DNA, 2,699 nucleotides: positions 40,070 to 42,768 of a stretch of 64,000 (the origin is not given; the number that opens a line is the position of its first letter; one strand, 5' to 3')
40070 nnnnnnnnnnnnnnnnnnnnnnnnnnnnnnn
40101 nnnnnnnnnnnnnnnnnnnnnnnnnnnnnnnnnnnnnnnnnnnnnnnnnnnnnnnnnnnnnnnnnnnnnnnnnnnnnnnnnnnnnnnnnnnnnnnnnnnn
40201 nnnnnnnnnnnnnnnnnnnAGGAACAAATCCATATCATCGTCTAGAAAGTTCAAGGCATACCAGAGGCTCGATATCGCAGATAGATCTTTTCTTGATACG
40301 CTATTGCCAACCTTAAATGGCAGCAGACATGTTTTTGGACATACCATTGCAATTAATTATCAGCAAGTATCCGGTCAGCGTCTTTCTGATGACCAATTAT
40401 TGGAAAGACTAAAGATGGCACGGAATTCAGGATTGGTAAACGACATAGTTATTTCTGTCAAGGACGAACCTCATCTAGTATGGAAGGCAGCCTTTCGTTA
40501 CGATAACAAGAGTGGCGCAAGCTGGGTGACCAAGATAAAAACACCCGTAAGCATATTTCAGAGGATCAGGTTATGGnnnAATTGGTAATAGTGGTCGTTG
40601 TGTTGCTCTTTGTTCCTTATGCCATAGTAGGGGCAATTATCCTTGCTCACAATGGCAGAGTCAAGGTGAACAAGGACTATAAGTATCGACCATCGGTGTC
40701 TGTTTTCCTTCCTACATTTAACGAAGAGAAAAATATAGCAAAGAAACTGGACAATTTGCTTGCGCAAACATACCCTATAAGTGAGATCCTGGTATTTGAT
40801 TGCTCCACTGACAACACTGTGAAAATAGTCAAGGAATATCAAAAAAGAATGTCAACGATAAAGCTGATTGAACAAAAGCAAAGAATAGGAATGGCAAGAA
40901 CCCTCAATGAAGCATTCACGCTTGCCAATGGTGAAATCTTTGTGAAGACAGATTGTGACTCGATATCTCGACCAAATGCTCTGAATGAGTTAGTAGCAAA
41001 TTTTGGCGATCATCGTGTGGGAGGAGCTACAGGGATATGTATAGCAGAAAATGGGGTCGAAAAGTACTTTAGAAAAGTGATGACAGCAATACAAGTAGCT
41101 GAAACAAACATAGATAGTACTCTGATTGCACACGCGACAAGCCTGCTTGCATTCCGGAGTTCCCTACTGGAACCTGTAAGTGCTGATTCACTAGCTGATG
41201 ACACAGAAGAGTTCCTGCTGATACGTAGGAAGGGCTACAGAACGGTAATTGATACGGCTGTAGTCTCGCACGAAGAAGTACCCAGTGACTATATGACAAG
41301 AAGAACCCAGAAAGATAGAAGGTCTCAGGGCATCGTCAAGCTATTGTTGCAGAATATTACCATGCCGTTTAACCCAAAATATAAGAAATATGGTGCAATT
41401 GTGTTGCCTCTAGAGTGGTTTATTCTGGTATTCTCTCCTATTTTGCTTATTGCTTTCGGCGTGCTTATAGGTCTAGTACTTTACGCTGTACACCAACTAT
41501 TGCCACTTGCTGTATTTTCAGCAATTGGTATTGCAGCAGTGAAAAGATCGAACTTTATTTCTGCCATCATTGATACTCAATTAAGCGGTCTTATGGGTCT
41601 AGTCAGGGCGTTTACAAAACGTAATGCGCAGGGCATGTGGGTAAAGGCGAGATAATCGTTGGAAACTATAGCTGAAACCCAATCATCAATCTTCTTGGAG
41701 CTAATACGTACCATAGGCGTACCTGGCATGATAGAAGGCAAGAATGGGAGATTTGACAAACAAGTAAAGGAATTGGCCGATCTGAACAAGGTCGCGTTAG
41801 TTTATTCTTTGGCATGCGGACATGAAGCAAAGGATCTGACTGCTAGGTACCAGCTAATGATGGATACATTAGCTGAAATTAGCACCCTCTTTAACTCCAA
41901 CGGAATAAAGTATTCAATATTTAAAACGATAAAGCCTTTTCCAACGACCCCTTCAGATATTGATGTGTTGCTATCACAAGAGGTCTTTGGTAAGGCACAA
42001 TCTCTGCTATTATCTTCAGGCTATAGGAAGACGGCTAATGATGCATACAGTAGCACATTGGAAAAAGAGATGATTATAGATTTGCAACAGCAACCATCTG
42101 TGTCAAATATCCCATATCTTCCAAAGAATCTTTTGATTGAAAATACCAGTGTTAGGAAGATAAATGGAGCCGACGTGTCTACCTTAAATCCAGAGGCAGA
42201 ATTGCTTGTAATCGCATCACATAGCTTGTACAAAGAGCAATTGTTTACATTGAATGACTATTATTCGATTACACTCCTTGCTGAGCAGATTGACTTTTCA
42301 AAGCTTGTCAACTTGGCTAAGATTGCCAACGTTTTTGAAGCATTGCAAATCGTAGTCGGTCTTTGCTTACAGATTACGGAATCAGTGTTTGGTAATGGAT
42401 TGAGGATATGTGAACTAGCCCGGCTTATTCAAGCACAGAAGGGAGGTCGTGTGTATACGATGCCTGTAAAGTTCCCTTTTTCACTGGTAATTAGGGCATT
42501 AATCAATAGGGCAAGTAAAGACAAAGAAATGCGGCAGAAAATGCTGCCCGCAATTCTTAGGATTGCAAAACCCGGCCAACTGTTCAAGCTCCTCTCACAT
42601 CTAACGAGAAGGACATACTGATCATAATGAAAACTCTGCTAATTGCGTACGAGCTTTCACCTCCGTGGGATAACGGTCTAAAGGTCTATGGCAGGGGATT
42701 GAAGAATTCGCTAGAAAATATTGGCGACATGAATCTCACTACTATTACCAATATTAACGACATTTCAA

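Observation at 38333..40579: Archaeosortase-family enzyme with Ser at the catalytic-Cys position, fused to a zinc ribbon, an EpsI-like ectodomain and a cytoplasmic tail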

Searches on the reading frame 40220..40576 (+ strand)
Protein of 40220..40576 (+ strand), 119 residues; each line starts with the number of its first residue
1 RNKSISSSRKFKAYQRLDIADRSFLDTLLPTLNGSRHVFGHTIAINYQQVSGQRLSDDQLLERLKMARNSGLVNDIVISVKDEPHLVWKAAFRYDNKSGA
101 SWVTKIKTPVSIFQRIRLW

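Call 31: predict_structure(alignment_id=A3)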
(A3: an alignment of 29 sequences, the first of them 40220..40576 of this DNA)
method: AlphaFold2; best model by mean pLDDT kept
length: 119 residues; sequences in the alignment: 29
mean_pLDDT: 81.2   pTM: 0.66
mean pLDDT of the five models: 81.2, 80.9, 79.3, 79.0, 78.5
residues with pLDDT >= 90: 62; 70-90: 24; 50-70: 24; < 50: 9
segments of 3 or more residues with pLDDT < 50: none
pLDDT, mean of each block of 10 residues (from residue 1): 70 89 91 88 94 95 94 92 93 62 49 54
secondary structure, 60 per line:
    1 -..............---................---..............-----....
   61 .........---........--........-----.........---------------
elements in order: H2-15 H19-34 H40-51 H57-69 E73-80 E83-90 H96-104

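Call 35: fold_search(model_id=the predicted structure, library=pdb)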
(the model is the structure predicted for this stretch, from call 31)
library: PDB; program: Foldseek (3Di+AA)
matches with E <= 10: 966; with E <= 0.001: 0
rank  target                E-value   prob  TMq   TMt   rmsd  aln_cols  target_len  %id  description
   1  7tjh_I                2.1e-03  1.00  0.61  0.22   6.5       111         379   15  S. cerevisiae ORC bound to 84 bp ARS1 DNA and Cdc6 (state 1) with flexible Orc6 N-terminal domain (released 2022-10-05)
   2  4ejo_A                2.6e-03  1.00  0.47  0.50  11.1       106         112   14  Crystal structure of padr family transcriptional regulator from Eggerthella lenta DSM 2243 (released 2012-04-25)
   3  3elk_A                3.1e-03  1.00  0.52  0.59   6.2        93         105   16  Crystal structure of putative transcriptional regulator TA0346 from Thermoplasma acidophilum (released 2008-09-30)
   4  2e1n_B                3.5e-03  1.00  0.51  0.54   3.9        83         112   18  Crystal structure of the Cyanobacterium circadian clock modifier Pex (released 2006-11-28)
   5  2e1n_A                4.0e-03  1.00  0.51  0.55   3.6        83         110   18  Crystal structure of the Cyanobacterium circadian clock modifier Pex (released 2006-11-28)
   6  5zi8_B                4.5e-03  1.00  0.48  0.55   5.0        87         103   21  Crystal structure of the PadR-family transcriptional regulator Rv3488 of Mycobacterium tuberculosis H37Rv in complex w (released 2018-10-17)
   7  5zi8_A                4.5e-03  1.00  0.49  0.55   4.9        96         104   19  Crystal structure of the PadR-family transcriptional regulator Rv3488 of Mycobacterium tuberculosis H37Rv in complex w (released 2018-10-17)
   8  5h20                  4.5e-03  1.00  0.45  0.50   8.4       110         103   13  X-ray structure of PadR-like Transcription factor from bacteroid fragilis (released 2017-03-08)
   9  7tjj_I                4.8e-03  1.00  0.55  0.20   5.1       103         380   18  S. cerevisiae ORC bound to 84 bp ARS1 DNA and Cdc6 (state 1) with docked Orc6 N-terminal domain (released 2022-10-05)
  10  9bcx_I                5.9e-03  1.00  0.56  0.21   5.8       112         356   17  Cryo-EM structure of the S. cerevisiae ORC-Cdc6-Mcm2-7-DNA complex with a fully closed Mcm2-Mcm5 DNA entry gate (released 2025-01-01)
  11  3f8f_B                6.7e-03  1.00  0.50  0.53   4.5        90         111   10  Crystal structure of multidrug binding transcriptional regulator LmrR complexed with Daunomycin (released 2008-12-30)
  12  7wh4_A                7.1e-03  1.00  0.49  0.57  10.4       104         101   14  Crystal structure of the PadR-family transcriptional regulator Rv3488 of Mycobacterium tuberculosis H37Rv in complex w (released 2022-02-09)
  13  7tji_I                9.1e-03  1.00  0.59  0.21   5.2       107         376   20  S. cerevisiae ORC bound to 84 bp ARS1 DNA and Cdc6 (state 2) with flexible Orc6 N-terminal domain (released 2022-10-05)
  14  6ez1_A                9.1e-03  1.00  0.48  0.51   8.7       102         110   16  Structure of h. salinarum RosR (vng0258) grown from NaBr (released 2018-08-22)
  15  5x11_H                9.1e-03  1.00  0.45  0.33  11.3        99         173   12  Crystal structure of Bacillus subtilis PadR in complex with operator DNA (released 2017-11-22)
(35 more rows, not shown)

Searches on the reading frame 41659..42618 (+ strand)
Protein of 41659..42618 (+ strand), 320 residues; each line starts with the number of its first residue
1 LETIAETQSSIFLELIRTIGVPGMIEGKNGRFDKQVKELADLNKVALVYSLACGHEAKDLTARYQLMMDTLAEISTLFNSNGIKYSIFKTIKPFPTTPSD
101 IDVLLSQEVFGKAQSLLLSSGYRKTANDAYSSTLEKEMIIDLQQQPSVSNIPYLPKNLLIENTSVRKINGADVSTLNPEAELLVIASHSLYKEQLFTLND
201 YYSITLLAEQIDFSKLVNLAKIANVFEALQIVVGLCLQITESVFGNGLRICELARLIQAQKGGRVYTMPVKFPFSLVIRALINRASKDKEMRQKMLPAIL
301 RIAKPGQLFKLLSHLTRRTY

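Call 11: search_protein_families(library=ncbifam, proteins=[window:41659-42618:+], max_evalue=0.01)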
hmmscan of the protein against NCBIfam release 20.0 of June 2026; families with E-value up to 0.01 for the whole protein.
window:41659-42618:+ (320 aa): 0 families

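Call 12: search_protein_families(library=pfam, proteins=[window:41659-42618:+], max_evalue=0.01)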
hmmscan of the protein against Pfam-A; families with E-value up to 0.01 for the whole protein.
window:41659-42618:+ (320 aa): 1 family
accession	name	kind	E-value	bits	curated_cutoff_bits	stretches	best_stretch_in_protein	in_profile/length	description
PF14907.12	NTP_transf_5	-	1.2e-17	64.7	31.2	1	99-237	95-245/249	Uncharacterised nucleotidyltransferase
